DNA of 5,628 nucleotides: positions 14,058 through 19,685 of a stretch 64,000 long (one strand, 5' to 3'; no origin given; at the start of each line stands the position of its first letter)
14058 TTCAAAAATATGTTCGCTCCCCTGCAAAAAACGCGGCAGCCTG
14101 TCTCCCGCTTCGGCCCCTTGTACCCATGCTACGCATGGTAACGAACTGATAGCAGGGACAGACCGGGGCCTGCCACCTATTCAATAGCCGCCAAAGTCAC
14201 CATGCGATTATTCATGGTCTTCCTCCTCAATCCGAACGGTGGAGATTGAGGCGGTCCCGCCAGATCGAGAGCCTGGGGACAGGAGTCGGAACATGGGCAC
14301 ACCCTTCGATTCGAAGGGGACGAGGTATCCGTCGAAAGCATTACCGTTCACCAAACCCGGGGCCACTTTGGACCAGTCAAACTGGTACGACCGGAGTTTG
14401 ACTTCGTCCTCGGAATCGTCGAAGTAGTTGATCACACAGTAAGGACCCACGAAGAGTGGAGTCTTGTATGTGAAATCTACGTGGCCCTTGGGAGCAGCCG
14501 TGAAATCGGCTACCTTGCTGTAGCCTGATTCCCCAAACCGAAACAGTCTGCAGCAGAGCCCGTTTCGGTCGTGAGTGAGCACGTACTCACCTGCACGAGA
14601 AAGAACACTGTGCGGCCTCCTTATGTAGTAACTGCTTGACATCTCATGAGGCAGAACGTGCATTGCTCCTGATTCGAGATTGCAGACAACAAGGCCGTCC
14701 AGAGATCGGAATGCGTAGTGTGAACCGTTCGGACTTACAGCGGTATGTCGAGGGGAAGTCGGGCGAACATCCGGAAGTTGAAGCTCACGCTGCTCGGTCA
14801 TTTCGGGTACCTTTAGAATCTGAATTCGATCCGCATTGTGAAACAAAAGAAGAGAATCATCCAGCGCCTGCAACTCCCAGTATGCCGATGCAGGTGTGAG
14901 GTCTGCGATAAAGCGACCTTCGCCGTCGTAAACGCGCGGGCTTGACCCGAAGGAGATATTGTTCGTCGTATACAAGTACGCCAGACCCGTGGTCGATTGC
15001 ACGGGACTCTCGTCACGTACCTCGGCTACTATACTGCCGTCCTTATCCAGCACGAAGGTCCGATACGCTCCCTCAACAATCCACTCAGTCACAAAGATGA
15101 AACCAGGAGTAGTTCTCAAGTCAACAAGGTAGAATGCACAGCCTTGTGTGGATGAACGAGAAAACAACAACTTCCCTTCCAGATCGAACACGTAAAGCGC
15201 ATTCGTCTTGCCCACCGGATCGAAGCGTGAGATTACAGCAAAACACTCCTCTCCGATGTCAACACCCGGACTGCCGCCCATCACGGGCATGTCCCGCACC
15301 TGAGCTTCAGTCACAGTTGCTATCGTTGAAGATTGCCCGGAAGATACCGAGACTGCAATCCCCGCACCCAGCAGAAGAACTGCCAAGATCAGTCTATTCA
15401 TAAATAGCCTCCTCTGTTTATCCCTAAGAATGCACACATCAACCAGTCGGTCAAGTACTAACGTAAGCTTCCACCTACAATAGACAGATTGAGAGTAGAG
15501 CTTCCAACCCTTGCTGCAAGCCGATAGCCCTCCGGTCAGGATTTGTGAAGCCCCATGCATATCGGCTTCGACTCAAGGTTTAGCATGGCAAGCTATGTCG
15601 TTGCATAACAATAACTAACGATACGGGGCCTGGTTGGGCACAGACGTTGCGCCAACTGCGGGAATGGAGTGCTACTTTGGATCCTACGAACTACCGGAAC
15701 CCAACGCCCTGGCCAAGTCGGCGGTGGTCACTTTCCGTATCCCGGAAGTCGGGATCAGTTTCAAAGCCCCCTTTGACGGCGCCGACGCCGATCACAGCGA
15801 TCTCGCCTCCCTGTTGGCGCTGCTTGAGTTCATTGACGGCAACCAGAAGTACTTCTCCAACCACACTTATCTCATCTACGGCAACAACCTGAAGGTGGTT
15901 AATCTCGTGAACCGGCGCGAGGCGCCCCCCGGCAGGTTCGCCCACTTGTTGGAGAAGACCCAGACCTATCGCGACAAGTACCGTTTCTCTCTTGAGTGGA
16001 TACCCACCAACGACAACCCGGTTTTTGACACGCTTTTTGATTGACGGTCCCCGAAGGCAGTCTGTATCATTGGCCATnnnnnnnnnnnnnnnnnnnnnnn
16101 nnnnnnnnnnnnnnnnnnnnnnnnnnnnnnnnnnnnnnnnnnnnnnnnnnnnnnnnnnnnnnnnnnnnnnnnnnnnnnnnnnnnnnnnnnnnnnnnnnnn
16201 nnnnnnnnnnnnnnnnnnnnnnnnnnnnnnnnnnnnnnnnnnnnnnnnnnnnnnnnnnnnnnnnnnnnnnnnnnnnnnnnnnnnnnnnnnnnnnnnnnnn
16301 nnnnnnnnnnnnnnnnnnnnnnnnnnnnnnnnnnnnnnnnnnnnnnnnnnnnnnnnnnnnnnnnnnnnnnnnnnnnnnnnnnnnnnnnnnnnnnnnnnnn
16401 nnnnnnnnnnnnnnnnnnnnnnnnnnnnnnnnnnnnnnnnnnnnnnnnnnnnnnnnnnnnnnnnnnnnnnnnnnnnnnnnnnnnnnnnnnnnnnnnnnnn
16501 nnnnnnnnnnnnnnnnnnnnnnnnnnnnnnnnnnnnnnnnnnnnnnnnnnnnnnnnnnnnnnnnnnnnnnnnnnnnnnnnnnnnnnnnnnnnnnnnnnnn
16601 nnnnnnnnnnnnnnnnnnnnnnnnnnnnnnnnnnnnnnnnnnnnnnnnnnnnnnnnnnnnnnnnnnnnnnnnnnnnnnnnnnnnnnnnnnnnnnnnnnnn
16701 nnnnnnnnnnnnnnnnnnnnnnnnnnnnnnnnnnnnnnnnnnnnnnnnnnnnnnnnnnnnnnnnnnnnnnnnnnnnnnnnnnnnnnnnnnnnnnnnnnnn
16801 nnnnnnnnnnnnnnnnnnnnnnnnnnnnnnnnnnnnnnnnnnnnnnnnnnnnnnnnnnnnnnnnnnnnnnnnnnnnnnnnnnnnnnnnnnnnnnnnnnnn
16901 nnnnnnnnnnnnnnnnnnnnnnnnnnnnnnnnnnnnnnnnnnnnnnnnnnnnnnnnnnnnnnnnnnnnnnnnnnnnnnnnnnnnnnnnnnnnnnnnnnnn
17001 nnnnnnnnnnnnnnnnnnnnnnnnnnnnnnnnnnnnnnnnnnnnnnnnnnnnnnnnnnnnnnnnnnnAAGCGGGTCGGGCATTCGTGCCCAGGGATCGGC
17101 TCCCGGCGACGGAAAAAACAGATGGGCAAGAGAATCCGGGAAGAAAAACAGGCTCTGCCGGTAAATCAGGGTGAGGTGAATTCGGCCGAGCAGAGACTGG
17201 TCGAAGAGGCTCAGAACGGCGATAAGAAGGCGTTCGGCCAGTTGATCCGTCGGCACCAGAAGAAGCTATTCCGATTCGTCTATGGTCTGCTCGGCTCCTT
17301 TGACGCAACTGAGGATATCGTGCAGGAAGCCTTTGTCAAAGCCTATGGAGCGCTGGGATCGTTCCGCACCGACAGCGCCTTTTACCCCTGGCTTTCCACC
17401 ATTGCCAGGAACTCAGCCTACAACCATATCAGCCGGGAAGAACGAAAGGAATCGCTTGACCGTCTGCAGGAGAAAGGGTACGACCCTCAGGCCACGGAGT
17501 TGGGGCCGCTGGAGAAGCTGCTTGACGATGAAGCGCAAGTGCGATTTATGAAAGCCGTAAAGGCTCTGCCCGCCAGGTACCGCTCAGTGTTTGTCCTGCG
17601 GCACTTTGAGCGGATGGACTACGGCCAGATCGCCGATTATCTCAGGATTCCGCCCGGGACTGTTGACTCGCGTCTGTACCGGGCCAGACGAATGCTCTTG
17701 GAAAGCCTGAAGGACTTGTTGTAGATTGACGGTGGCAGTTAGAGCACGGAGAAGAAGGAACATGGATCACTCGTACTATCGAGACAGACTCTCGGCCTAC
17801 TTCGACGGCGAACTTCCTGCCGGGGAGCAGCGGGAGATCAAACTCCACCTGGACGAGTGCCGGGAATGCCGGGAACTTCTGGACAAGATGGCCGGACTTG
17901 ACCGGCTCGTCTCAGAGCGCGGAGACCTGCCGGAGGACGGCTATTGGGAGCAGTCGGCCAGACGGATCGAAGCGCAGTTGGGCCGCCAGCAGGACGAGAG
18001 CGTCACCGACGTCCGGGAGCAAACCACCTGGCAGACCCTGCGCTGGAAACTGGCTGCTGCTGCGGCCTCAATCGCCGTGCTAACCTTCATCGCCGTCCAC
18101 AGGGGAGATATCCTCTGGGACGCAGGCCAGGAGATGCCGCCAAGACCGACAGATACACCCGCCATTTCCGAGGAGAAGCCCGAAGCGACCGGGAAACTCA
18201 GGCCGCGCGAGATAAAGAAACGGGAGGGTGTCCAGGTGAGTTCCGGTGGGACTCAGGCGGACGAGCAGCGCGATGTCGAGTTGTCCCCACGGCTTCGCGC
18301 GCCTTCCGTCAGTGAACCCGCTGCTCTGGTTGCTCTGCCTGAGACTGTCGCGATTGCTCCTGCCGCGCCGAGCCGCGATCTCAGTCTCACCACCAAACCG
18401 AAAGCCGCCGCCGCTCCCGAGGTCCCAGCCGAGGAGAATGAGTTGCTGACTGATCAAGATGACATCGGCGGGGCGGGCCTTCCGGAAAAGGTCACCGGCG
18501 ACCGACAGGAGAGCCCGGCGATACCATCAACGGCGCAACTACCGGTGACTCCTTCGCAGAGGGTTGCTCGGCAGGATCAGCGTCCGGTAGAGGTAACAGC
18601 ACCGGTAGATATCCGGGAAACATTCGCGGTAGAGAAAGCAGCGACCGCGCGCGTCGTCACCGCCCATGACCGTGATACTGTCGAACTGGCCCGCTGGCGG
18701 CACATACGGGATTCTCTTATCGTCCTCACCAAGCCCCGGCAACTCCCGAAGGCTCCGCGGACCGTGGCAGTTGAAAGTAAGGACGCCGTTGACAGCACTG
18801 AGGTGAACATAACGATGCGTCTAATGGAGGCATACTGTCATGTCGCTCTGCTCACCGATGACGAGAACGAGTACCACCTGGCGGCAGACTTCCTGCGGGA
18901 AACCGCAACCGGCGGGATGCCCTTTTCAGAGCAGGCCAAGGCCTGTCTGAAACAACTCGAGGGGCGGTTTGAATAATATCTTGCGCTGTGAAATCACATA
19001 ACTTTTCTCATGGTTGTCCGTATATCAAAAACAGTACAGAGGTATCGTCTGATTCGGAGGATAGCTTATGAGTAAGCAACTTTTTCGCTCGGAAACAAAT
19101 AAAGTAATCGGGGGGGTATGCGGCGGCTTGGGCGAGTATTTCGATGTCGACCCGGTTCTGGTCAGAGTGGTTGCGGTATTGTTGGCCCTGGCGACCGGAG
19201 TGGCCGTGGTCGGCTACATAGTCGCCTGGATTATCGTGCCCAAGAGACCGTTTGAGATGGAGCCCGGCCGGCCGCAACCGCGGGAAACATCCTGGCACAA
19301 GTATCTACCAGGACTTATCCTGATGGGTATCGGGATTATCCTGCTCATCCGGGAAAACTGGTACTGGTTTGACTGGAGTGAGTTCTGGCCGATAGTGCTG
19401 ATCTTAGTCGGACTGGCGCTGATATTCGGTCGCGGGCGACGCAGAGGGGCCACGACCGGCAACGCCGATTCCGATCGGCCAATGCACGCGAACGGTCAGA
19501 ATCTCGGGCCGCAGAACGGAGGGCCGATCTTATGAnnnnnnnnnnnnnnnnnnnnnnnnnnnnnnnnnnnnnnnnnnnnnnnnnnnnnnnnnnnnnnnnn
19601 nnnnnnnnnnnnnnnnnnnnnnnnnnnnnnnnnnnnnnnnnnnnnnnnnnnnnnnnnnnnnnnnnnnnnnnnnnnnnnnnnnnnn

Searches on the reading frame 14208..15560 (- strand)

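Call 18: search_protein_families(library=pfam, proteins=[window:14208-15560:-], max_evalue=0.00001)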
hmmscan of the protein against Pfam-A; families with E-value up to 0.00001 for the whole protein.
window:14208-15560:- (450 aa): 0 families

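Call 30: search_protein_families(library=pfam, proteins=[window:14208-15560:-], max_evalue=1)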
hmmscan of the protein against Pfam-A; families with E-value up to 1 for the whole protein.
window:14208-15560:- (450 aa): 1 family
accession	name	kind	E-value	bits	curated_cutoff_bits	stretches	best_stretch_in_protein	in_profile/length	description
PF13056.11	DUF3918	-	0.1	12.7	21.3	1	54-70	1-17/43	Protein of unknown function (DUF3918)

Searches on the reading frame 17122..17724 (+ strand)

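Call 64: search_protein_families(library=pfam, proteins=[window:17122-17724:+], max_evalue=0.0001)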
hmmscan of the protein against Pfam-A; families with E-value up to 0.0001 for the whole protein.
window:17122-17724:+ (200 aa): 3 families
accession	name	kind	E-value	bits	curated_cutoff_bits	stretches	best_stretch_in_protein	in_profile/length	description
PF04542.20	Sigma70_r2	-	1.2e-18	67.1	24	1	41-108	1-70/71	Sigma-70 region 2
PF08281.18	Sigma70_r4_2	-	2.3e-16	59.6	25.7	1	141-192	3-54/54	Sigma-70, region 4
PF04545.22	Sigma70_r4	-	2.5e-06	27.4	24.1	1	146-191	2-47/50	Sigma-70, region 4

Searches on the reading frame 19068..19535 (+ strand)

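Call 64: search_protein_families(library=pfam, proteins=[window:19068-19535:+], max_evalue=0.0001)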
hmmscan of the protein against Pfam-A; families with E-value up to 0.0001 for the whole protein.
window:19068-19535:+ (155 aa): 3 families
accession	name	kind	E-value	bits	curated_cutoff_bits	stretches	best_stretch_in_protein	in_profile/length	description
PF04024.17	PspC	-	4.9e-24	84.3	25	1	3-59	1-57/58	PspC domain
PF18917.5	LiaI-LiaF-like_TM1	-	3.5e-08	33.8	27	1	80-119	2-42/42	LiaI-LiaF-like transmembrane region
PF22570.1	LiaF-TM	-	4.5e-06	27.9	27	1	82-126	3-49/98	LiaF transmembrane domain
